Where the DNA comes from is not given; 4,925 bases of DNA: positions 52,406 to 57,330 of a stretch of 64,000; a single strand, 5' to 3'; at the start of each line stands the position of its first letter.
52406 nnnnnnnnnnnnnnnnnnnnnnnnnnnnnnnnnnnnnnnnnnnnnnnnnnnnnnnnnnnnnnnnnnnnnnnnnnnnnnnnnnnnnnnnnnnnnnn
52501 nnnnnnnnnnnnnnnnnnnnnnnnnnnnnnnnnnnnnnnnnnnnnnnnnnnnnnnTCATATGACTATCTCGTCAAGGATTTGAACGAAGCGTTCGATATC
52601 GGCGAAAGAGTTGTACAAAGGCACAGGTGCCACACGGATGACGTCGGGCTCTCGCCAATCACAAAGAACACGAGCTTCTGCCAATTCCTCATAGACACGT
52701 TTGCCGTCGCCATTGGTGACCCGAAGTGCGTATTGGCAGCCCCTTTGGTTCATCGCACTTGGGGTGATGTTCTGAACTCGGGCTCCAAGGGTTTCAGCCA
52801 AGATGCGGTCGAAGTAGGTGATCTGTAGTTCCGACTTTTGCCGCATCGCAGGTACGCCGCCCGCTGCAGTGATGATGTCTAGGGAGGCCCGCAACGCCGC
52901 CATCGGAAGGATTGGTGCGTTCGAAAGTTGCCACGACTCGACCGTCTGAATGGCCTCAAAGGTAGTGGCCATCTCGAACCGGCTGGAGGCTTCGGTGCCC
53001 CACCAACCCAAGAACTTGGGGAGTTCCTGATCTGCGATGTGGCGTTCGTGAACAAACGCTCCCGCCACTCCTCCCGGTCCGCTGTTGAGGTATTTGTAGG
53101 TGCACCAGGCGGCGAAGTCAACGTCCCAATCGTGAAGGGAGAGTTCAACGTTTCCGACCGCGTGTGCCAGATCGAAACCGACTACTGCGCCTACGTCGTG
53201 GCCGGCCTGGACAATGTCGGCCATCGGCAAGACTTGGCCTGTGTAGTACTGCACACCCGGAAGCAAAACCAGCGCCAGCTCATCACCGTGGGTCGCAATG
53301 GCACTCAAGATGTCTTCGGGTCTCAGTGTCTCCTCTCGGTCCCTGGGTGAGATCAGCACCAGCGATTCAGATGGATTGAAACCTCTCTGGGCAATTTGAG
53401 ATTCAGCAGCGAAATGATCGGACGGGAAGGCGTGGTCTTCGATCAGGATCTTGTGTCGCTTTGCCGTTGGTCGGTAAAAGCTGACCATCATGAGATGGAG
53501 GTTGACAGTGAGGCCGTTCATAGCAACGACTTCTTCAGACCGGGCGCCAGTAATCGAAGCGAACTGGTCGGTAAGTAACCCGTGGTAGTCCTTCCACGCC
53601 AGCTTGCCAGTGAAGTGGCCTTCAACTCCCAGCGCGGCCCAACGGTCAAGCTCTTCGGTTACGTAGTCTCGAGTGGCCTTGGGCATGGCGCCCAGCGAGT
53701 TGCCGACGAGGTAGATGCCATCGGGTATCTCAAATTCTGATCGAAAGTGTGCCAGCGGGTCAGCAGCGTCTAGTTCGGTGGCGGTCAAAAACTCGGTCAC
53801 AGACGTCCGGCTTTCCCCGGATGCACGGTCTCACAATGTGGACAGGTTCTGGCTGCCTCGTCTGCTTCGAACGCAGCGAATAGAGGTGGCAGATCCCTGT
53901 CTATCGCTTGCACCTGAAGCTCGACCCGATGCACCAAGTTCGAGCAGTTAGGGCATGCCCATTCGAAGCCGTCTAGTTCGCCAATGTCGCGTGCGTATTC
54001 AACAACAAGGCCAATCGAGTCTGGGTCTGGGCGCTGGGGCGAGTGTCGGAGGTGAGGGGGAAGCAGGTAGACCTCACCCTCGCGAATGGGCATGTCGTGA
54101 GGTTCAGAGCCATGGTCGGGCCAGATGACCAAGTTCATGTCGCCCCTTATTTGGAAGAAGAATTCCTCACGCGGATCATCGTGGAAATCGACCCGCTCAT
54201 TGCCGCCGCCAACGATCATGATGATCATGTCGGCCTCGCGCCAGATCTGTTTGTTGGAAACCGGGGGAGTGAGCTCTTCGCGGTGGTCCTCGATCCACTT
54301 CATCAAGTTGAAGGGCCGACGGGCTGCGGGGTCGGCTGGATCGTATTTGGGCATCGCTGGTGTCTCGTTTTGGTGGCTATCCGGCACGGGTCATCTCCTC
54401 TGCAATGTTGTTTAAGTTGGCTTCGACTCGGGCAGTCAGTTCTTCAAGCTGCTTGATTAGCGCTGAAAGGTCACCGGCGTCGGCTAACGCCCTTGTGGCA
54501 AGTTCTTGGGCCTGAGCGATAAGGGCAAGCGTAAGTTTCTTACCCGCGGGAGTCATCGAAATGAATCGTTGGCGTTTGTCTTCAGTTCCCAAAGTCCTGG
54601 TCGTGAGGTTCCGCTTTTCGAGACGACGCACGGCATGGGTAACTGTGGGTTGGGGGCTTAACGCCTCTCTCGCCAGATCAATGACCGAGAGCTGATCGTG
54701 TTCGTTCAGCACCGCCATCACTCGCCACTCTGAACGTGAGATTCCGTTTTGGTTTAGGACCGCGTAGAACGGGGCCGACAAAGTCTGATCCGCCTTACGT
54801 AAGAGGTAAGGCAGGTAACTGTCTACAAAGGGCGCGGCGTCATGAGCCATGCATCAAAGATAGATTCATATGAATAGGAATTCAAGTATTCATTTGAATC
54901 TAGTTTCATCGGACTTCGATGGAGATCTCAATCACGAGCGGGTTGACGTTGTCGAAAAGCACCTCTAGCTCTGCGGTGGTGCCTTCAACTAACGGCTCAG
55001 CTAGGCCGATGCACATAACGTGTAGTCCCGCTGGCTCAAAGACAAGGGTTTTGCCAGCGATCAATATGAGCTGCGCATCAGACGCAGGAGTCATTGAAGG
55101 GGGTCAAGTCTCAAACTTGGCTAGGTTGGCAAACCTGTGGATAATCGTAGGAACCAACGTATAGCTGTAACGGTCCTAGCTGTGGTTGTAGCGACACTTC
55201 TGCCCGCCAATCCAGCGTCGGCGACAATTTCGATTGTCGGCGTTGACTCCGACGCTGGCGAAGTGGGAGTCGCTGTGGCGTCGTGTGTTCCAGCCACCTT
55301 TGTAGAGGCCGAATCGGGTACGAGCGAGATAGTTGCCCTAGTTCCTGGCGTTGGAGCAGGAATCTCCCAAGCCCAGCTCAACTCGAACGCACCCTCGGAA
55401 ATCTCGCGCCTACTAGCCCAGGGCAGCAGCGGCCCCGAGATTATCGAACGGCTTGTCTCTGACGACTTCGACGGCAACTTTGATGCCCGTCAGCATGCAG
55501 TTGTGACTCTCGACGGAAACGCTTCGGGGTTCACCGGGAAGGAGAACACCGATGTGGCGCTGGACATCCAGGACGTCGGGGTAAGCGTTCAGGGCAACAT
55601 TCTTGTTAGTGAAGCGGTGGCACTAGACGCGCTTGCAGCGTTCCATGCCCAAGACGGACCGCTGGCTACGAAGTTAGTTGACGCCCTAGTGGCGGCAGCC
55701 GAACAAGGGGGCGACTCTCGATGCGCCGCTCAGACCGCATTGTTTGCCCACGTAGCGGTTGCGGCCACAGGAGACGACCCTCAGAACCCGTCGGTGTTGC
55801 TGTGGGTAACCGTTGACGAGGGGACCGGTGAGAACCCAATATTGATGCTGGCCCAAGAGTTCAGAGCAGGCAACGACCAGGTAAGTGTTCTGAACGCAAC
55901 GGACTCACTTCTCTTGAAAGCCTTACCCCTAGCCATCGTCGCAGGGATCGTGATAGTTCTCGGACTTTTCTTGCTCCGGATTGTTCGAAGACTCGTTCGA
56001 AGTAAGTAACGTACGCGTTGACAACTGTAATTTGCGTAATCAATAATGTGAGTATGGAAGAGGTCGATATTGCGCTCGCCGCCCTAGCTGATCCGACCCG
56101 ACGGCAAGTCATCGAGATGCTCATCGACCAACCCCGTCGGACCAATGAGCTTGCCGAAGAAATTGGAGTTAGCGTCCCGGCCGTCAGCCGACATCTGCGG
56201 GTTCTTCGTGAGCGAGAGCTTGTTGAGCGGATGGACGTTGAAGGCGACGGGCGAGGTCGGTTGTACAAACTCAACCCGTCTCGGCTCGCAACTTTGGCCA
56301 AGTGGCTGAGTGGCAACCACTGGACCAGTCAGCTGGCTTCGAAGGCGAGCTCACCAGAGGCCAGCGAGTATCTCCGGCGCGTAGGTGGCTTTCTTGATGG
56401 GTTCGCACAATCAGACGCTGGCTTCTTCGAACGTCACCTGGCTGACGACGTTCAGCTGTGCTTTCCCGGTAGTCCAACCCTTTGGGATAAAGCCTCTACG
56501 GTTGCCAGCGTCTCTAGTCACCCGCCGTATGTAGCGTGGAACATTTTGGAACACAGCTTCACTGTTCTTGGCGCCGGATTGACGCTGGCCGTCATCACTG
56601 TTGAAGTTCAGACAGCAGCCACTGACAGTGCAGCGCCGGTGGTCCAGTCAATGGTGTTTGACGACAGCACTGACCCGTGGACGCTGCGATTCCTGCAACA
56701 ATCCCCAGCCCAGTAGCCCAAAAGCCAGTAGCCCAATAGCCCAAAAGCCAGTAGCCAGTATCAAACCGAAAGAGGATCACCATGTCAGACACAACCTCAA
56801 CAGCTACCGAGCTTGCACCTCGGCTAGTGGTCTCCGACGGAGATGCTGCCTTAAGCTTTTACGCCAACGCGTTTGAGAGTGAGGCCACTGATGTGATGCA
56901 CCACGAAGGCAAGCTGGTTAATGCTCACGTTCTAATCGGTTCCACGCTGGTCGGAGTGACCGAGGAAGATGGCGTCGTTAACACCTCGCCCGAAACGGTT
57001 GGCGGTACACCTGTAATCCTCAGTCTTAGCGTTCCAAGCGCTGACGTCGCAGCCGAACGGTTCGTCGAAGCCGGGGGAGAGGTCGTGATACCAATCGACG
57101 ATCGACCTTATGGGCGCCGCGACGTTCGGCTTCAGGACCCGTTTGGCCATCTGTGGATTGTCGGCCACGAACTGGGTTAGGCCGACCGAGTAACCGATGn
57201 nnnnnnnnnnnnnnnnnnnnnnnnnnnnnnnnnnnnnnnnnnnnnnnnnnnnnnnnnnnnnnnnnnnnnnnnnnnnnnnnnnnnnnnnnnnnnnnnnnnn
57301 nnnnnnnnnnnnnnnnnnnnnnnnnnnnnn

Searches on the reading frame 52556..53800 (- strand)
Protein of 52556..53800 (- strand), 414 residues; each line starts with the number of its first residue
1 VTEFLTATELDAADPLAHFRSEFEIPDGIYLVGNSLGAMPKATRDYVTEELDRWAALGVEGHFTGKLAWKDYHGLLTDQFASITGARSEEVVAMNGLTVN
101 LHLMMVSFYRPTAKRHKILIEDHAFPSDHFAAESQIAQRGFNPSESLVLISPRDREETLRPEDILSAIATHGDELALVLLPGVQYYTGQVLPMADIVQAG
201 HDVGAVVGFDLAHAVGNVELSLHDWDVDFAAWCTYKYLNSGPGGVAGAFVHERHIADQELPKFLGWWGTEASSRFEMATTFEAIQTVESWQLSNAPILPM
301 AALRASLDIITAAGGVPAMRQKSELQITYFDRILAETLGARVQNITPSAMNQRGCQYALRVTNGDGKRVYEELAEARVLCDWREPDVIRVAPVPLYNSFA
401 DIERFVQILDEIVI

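Call 25: search_protein_families(library=pfam, max_evalue=0.00001, proteins=[window:52556-53800:-])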
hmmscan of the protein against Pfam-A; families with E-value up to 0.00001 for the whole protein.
window:52556-53800:- (414 aa): 2 families
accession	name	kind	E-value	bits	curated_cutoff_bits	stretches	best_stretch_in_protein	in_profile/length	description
PF22580.2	KYNU_C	-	4.1e-22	78.4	27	1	320-409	2-90/90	Kynureninase C-terminal domain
PF00266.25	Aminotran_5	-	1.1e-15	57.9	21.5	1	30-376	2-331/371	Aminotransferase class-V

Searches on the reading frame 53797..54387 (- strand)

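Call 25: search_protein_families(library=pfam, max_evalue=0.00001, proteins=[window:53797-54387:-])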
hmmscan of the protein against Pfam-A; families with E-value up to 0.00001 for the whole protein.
window:53797-54387:- (196 aa): 1 family
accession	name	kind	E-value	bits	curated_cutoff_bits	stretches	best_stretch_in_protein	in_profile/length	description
PF06052.18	3-HAO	-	9.9e-44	149.1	25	1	24-173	5-150/151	3-hydroxyanthranilic acid dioxygenase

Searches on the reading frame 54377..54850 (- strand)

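Call 15: search_protein_families(library=pfam, proteins=[window:54377-54850:-])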
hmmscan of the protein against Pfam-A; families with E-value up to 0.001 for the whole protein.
window:54377-54850:- (157 aa): 6 families
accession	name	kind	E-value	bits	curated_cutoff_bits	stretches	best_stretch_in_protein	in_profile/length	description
PF01047.28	MarR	-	5.3e-13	49.1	24.6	1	37-94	1-58/59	MarR family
PF12802.13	MarR_2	-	4.7e-11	43.1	27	1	36-94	2-61/61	MarR family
PF22381.2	Staph_reg_Sar_Rot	-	1.7e-05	25.3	27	1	31-106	6-81/85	Transcriptional regulator SarA/Rot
PF13463.12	HTH_27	-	2.6e-05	24.8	22.2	1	38-103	2-68/68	Winged helix DNA-binding domain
PF01978.25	TrmB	-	0.00031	21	25.6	1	34-89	3-58/68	Sugar-specific transcriptional regulator TrmB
PF13412.12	HTH_24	-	0.0008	19.4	21.9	0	39-81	3-45/48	Winged helix-turn-helix DNA-binding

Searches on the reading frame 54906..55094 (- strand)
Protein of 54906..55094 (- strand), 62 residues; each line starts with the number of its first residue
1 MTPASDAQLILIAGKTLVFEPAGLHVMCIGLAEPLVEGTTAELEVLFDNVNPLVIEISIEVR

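Call 15: search_protein_families(library=pfam, proteins=[window:54906-55094:-])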
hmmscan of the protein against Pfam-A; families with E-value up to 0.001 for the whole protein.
window:54906-55094:- (62 aa): 1 family
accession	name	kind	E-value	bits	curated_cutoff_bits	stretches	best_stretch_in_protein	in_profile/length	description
PF04314.18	PCuAC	-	9.7e-09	35.5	29.4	1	8-50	62-104/109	Copper chaperone PCu(A)C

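Call 71: search_protein_families(library=ncbifam, max_evalue=0.01, proteins=[window:54906-55094:-])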
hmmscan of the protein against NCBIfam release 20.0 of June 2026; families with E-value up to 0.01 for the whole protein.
window:54906-55094:- (62 aa): 0 families

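Call 72: search_protein_families(library=pfam, max_evalue=10, proteins=[window:54909-55094:-])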
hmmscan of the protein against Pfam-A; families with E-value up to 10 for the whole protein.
seq(62 aa): 1 family
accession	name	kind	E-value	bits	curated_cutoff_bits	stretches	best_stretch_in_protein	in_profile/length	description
PF04314.18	PCuAC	-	9.7e-09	35.5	29.4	1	8-50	62-104/109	Copper chaperone PCu(A)C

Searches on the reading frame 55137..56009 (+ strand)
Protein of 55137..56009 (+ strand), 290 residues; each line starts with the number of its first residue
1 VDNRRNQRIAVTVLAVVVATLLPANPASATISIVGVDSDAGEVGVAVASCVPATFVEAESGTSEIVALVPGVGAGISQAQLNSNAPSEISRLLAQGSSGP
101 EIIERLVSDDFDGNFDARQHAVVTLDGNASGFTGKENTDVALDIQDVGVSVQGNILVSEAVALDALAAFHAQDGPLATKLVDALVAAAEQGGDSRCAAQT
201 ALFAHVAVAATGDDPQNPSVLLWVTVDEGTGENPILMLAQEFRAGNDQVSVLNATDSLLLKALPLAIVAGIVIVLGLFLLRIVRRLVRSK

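Call 15: search_protein_families(library=pfam, proteins=[window:55137-56009:+])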
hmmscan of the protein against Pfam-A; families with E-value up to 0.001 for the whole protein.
window:55137-56009:+ (290 aa): 1 family
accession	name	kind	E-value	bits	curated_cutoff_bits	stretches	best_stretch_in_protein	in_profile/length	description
PF06267.17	DUF1028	-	1.8e-30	106.6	26.2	1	30-211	1-170/193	Family of unknown function (DUF1028)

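Call 44: find_homologous_proteins(query=window:55137-56009:+, max_evalue=1e-10)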
Query window:55137-56009:+ (290 aa): 379 proteins with E <= 1e-10 among 8000 candidates; the best 120 are listed.
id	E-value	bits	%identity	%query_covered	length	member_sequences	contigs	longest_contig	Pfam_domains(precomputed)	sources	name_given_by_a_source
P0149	1.5e-173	593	100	100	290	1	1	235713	PF06267.18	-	-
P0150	4.4e-71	257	50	99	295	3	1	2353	PF06267.18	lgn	-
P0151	3.9e-68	248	49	99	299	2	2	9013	PF06267.18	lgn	-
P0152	9.7e-67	243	53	88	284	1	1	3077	PF06267.18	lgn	-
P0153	4.2e-66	241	55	81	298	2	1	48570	PF06267.18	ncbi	-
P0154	5.3e-66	241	54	90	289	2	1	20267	PF06267.18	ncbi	-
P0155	1.4e-65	239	51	96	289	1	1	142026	PF06267.18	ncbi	-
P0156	6.9e-63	231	58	81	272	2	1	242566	PF06267.18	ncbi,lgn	-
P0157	4.4e-62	228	52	85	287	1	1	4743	PF06267.18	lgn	-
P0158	6.6e-62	227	55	76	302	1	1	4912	PF06267.18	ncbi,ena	-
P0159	3.5e-61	225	55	81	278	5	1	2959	PF06267.18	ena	-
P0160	6.3e-60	221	53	84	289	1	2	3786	PF06267.18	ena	-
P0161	1.5e-59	220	50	90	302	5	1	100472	PF06267.18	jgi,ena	jgi:uncharacterized Ntn-hydrolase superfamily protein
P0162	2.3e-59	219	49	90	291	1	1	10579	PF06267.18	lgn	-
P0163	4.6e-59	218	48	97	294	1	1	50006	PF06267.18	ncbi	-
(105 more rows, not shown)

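Call 45: find_encoding_contigs(protein=P0156, flank=10000, max_places=2)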
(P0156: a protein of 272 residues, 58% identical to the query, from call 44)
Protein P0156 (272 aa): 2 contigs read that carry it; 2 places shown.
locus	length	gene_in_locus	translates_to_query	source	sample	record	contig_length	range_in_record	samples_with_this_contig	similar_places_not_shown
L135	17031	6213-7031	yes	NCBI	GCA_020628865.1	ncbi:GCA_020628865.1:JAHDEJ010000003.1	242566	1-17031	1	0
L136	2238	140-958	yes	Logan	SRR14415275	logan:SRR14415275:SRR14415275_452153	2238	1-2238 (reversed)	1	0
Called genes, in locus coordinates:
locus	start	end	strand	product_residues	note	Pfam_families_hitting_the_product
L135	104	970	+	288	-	PF05721:PhyH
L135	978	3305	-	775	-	PF00884:Sulfatase (faint), PF01663:Phosphodiest, PF01676:Metalloenzyme (weak), PF02668:TauD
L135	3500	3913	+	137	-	PF01475:FUR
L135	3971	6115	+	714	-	PF00141:peroxidase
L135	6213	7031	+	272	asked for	PF06267:DUF1028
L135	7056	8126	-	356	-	PF22660:RS_preATP-grasp-like, PF02222:ATP-grasp, PF17769:PurK_C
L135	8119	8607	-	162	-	PF00731:AIRC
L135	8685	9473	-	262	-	PF03447:NAD_binding_3, PF01958:Asp_DH_C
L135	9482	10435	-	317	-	PF00701:DHDPS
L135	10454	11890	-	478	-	PF00171:Aldedh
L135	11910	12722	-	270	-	PF03301:Trp_dioxygenase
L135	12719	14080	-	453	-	PF01494:FAD_binding_3, PF13450:NAD_binding_8 (faint)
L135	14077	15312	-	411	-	PF00266:Aminotran_5, PF22580:KYNU_C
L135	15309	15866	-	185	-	PF06052:3-HAO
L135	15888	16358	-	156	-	PF01978:TrmB (weak), PF12802:MarR_2, PF01047:MarR, PF13412:HTH_24 (weak)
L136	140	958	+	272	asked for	PF06267:DUF1028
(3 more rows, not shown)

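Call 46: find_encoding_contigs(protein=P0150, flank=10000, max_places=2)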
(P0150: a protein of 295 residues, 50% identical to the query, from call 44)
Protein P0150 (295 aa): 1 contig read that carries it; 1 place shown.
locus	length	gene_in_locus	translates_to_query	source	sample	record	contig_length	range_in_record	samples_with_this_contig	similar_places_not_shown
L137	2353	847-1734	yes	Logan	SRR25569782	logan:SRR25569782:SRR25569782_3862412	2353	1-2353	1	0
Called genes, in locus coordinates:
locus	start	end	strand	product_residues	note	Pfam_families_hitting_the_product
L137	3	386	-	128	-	?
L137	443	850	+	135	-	PF10000:ACT_3, PF13840:ACT_7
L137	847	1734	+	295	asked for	PF06267:DUF1028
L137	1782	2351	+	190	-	?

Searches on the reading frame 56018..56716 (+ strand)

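Call 25: search_protein_families(library=pfam, max_evalue=0.00001, proteins=[window:56018-56716:+])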
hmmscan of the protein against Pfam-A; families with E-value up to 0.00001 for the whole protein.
window:56018-56716:+ (232 aa): 5 families
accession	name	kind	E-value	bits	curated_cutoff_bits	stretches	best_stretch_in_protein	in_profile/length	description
PF01022.26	HTH_5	-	5e-15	55.5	22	1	25-70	1-46/47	Bacterial regulatory protein, arsR family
PF12840.13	HTH_20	-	7.1e-12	45.6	27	1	23-70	1-49/51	Helix-turn-helix domain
PF12802.13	MarR_2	-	1.6e-08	35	27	1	29-79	8-60/61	MarR family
PF25213.1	HVO_A0261_N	-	4.3e-08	33.4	35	1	26-73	11-58/86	HVO_A0261 N-terminal domain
PF13412.12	HTH_24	-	2.6e-07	30.5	21.9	1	25-70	2-48/48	Winged helix-turn-helix DNA-binding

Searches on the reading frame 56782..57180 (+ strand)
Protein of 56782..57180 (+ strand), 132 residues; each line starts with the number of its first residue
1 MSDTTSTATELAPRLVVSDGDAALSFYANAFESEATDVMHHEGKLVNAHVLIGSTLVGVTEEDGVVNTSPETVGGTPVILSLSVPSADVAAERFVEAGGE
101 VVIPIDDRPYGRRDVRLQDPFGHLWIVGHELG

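Call 25: search_protein_families(library=pfam, max_evalue=0.00001, proteins=[window:56782-57180:+])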
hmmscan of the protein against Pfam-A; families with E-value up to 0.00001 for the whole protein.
window:56782-57180:+ (132 aa): 1 family
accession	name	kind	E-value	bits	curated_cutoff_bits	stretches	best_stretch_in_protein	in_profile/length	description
PF00903.31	Glyoxalase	-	2.3e-11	44.6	20.6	1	15-125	7-119/121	Glyoxalase/Bleomycin resistance protein/Dioxygenase superfamily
